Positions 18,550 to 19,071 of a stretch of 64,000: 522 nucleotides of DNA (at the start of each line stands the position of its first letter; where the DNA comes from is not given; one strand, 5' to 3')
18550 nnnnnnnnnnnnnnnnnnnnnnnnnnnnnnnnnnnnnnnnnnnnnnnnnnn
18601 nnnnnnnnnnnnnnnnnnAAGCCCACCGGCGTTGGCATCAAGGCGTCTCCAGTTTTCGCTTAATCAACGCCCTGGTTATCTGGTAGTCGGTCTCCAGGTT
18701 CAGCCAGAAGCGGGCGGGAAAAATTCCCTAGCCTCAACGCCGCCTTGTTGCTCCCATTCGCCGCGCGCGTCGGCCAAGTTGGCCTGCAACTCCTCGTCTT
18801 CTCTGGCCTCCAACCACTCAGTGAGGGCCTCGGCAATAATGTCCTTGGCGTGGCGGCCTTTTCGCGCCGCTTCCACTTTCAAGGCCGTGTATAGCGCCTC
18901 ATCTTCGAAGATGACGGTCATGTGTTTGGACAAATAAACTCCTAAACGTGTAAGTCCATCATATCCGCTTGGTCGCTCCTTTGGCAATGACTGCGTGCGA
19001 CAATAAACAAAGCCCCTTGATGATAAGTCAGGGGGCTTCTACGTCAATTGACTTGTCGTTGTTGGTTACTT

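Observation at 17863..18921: Low-GC islet beside tRNA-Ala encodes an RHH protein plus a 251-aa protein with an HEPN-like Rx4H motif, a candidate undescribed toxin/defence pair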

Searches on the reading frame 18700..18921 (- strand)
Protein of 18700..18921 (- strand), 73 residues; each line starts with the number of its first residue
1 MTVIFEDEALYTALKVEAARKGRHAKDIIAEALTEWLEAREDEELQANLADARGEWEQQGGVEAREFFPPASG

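Call 4: search_protein_families(library=pfam, proteins=[window:18700-18921:-], max_evalue=1)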
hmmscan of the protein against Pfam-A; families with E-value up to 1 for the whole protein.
window:18700-18921:- (73 aa): 6 families
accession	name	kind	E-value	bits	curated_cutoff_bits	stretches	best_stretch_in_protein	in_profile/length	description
PF21432.3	56B_RHH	-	0.00012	22.4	27.2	1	10-37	3-30/32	56B-like, Ribbon-helix-helix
PF22513.2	FitA-like_RHH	-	0.022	15.2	27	1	7-23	9-25/39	Antitoxin FitA-like, ribbon-helix-helix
PF22180.2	RH3_dom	-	0.048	14.2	27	1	5-45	13-52/66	RH3 domain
PF13252.12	Phage_capsid_3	-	0.099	12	23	1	8-57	93-142/376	Phage capsid protein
PF07764.18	Omega_Repress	-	0.13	12.9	33.3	1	7-38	28-59/59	Omega Transcriptional Repressor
PF13911.12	AhpC-TSA_2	-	0.21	12.4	27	1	7-62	45-97/114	AhpC/TSA antioxidant enzyme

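Call 5: search_protein_families(library=padloc, proteins=[window:18700-18921:-], max_evalue=1)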
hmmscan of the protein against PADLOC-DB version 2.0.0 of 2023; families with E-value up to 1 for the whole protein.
window:18700-18921:- (73 aa): 1 family
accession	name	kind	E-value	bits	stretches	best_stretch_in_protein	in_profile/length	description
PDLC04632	PDC-M40C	-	0.05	10.7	1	7-58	260-309/346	-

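Call 6: search_protein_families(library=ncbifam, proteins=[window:18700-18921:-], max_evalue=1)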
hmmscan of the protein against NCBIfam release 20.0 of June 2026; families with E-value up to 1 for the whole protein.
window:18700-18921:- (73 aa): 1 family
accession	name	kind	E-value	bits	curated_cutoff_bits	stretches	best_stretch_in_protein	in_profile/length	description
NF048017.1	antitoxin_RelB_like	equivalog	0.017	15.3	50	1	10-47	6-44/70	type II toxin-antitoxin system RelB family antitoxin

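Call 10: search_protein_families(library=phrogs, proteins=[window:18700-18921:-], max_evalue=1)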
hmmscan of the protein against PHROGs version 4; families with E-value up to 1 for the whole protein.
window:18700-18921:- (73 aa): 7 families
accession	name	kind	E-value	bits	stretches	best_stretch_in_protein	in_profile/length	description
phrog_6506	-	transcription regulation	0.007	17.4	1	9-38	19-48/59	Arc-like repressor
phrog_582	-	transcription regulation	0.014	16.7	1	7-45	65-103/105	Arc-like repressor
phrog_29293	-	unknown function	0.029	16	1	7-42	58-93/94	-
phrog_11411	-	transcription regulation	0.031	15.3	1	5-47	15-56/73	Arc-like repressor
phrog_3055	-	DNA, RNA and nucleotide metabolism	0.07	13.5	1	16-69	20-72/233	RusA-like Holliday junction resolvase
phrog_5894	-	unknown function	0.12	13.4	1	7-52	64-109/166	-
phrog_7445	-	unknown function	0.28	12.2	1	17-52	15-46/138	-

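Call 39: find_homologous_proteins(query=window:18700-18921:-, max_evalue=0.01)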
Query window:18700-18921:- (73 aa): 301 proteins with E <= 0.01 among 304 candidates; the best 120 are listed.
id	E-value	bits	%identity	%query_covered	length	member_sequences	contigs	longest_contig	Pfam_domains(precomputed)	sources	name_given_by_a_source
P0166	1.2e-39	151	100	100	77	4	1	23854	PF22180.4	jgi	-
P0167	8.0e-36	138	100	93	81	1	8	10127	PF22180.4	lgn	-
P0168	1.6e-32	128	93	93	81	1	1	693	PF22180.4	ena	-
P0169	1.3e-30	122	87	96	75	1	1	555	PF22180.4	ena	-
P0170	7.5e-30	120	88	93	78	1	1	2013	PF22180.4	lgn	-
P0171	1.7e-29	118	88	93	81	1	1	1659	PF22180.4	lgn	-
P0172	1.9e-29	118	82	93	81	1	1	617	PF22180.4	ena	-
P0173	2.2e-29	118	87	93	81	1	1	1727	PF22180.4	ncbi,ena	-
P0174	2.2e-29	118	87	93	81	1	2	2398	PF22180.4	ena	-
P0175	3.6e-29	117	84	93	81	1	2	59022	PF22180.4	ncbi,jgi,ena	-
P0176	5.4e-29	117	85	93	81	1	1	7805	PF22180.4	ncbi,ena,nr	ncbi:MAG: hypothetical protein EXR60_06660 [Dehalococcoidia bacterium]|nr:hypothetical protein [Deha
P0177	7.6e-29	116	85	93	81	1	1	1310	PF22180.4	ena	-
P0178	9.8e-29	116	84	93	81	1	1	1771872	PF22180.4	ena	-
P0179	1.0e-28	116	85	93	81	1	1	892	PF22180.4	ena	-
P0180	1.2e-28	116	84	93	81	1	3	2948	PF22180.4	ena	-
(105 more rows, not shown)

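Call 41: find_encoding_contigs(protein=P0166, flank=5000, max_places=3)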
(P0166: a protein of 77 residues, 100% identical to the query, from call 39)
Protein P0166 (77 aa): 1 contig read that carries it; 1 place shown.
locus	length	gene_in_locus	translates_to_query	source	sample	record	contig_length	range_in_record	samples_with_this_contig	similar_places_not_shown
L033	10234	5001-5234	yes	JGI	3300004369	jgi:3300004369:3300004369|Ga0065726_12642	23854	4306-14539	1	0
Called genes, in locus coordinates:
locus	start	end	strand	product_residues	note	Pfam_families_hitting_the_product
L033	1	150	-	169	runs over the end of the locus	-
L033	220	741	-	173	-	PF07355:GRDB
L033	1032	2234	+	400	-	PF02771:Acyl-CoA_dh_N, PF02770:Acyl-CoA_dh_M, PF00441:Acyl-CoA_dh_1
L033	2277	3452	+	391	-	PF02771:Acyl-CoA_dh_N, PF02770:Acyl-CoA_dh_M, PF00441:Acyl-CoA_dh_1, PF08028:Acyl-CoA_dh_2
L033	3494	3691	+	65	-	PF04945:YHS (weak)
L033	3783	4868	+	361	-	PF00296:Bac_luciferase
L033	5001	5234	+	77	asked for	PF22180:RH3_dom (weak)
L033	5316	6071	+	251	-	-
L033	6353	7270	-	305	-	PF24684:Vgb_lyase (faint), PF08450:SGL (faint), PF17170:DUF5128 (weak), PF01436:NHL (weak)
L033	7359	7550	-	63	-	-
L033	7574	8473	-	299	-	PF08450:SGL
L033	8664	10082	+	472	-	PF00890:FAD_binding_2 (weak), PF01134:GIDA (weak), PF01266:DAO (weak), PF07992:Pyr_redox_2, PF12831:FAD_oxidored, PF13738:Pyr_redox_3, PF00070:Pyr_redox, PF02852:Pyr_redox_dim, +4 more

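Call 42: find_encoding_contigs(protein=P0167, flank=5000, max_places=4)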
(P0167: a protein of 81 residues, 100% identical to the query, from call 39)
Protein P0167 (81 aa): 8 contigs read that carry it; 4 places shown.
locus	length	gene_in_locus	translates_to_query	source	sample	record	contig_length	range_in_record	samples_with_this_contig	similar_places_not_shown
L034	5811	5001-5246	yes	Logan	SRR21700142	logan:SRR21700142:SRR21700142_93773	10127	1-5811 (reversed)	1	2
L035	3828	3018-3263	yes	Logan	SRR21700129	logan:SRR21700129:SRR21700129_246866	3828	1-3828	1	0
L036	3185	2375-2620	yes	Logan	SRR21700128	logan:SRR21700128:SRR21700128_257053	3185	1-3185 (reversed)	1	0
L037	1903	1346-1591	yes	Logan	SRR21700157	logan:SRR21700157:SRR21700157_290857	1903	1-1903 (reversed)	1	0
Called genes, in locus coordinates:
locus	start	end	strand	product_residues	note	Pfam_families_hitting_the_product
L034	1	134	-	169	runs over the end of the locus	-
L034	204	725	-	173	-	PF07355:GRDB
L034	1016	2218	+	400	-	PF02771:Acyl-CoA_dh_N, PF02770:Acyl-CoA_dh_M, PF00441:Acyl-CoA_dh_1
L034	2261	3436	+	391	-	PF02771:Acyl-CoA_dh_N, PF02770:Acyl-CoA_dh_M, PF00441:Acyl-CoA_dh_1, PF08028:Acyl-CoA_dh_2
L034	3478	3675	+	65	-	PF04945:YHS (weak)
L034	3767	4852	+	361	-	PF00296:Bac_luciferase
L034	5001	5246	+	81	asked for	PF22180:RH3_dom (weak)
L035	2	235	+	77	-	?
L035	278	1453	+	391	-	PF02771:Acyl-CoA_dh_N, PF02770:Acyl-CoA_dh_M, PF00441:Acyl-CoA_dh_1, PF08028:Acyl-CoA_dh_2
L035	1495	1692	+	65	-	PF04945:YHS (weak)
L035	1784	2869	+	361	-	PF00296:Bac_luciferase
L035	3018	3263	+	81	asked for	PF22180:RH3_dom (weak)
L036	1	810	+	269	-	?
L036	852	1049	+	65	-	PF04945:YHS (weak)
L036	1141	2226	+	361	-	PF00296:Bac_luciferase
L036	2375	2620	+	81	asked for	PF22180:RH3_dom (weak)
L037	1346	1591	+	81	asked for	PF22180:RH3_dom (weak)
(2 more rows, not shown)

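Call 43: find_encoding_contigs(protein=P0178, flank=5000, max_places=2)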
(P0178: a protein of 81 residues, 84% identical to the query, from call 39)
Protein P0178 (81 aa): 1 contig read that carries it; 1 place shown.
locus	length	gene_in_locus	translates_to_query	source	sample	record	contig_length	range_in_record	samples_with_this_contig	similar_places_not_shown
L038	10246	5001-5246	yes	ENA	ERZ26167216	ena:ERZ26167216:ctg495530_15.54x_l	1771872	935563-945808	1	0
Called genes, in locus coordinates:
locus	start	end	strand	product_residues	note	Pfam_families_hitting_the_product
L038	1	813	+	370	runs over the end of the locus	PF02661:Fic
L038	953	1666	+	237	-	PF02527:GidB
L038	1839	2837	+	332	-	PF03706:LPG_synthase_TM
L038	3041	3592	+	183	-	-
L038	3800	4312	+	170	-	PF02776:TPP_enzyme_N (weak)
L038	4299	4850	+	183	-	PF02775:TPP_enzyme_C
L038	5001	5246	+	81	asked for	PF22180:RH3_dom (weak)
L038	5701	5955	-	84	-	-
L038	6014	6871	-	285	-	PF00941:FAD_binding_5, PF03450:CO_deh_flav_C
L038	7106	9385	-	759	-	PF01315:Ald_Xan_dh_C, PF02738:MoCoBD_1, PF20256:MoCoBD_2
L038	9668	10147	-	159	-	PF13085:Fer2_3 (faint), PF00111:Fer2, PF01799:Fer2_2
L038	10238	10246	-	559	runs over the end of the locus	PF20695:UbiD_N (weak), PF01977:UbiD, PF20696:UbiD_C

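Call 63: search_protein_families(library=pfam, proteins=[L034:5249-5509:+, L034:5516-5770:+, L034:5001-5243:+, L038:5249-5509:+], max_evalue=0.1)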
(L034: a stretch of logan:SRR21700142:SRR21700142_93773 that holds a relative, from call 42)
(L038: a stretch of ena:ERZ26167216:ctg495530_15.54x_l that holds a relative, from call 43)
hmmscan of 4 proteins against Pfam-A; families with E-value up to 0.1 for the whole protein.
L034:5249-5509:+ (87 aa): 2 families
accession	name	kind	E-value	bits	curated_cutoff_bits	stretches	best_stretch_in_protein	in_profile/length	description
PF05016.21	ParE_toxin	-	1.9e-11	44.8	23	1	5-82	1-87/89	ParE toxin of type II toxin-antitoxin system, parDE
PF05973.20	Gp49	-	0.00077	19.9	23.9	1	14-85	2-78/90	Phage derived protein Gp49-like (DUF891)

L034:5516-5770:+ (85 aa): 2 families
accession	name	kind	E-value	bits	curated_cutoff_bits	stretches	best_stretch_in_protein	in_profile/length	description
PF01381.28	HTH_3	-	0.021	15.3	23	1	19-56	11-48/55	Helix-turn-helix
PF04218.19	CENP-B_N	-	0.047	13.8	21.2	1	16-47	21-52/53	CENP-B N-terminal DNA-binding domain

L034:5001-5243:+ (81 aa): 5 families
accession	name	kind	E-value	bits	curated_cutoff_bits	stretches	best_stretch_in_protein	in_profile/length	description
PF21432.3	56B_RHH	-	0.00015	22.1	27.2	1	14-41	3-30/32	56B-like, Ribbon-helix-helix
PF22180.2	RH3_dom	-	0.0072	16.9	27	1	3-49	7-52/66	RH3 domain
PF09274.16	ParG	-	0.01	16.4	21.4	1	2-44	34-75/76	ParG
PF22513.2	FitA-like_RHH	-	0.027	14.9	27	1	11-27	9-25/39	Antitoxin FitA-like, ribbon-helix-helix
PF13252.12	Phage_capsid_3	-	0.085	12.2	23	1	6-61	87-142/376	Phage capsid protein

L038:5249-5509:+ (87 aa): 3 families
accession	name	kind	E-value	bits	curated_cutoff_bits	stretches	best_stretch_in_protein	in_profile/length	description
PF05016.21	ParE_toxin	-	2.6e-12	47.6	23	1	5-82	1-87/89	ParE toxin of type II toxin-antitoxin system, parDE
PF18389.7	TrmO_C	-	0.0075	16.8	27.1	1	3-53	3-52/65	TrmO C-terminal domain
PF05973.20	Gp49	-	0.032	14.7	23.9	1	14-86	2-79/90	Phage derived protein Gp49-like (DUF891)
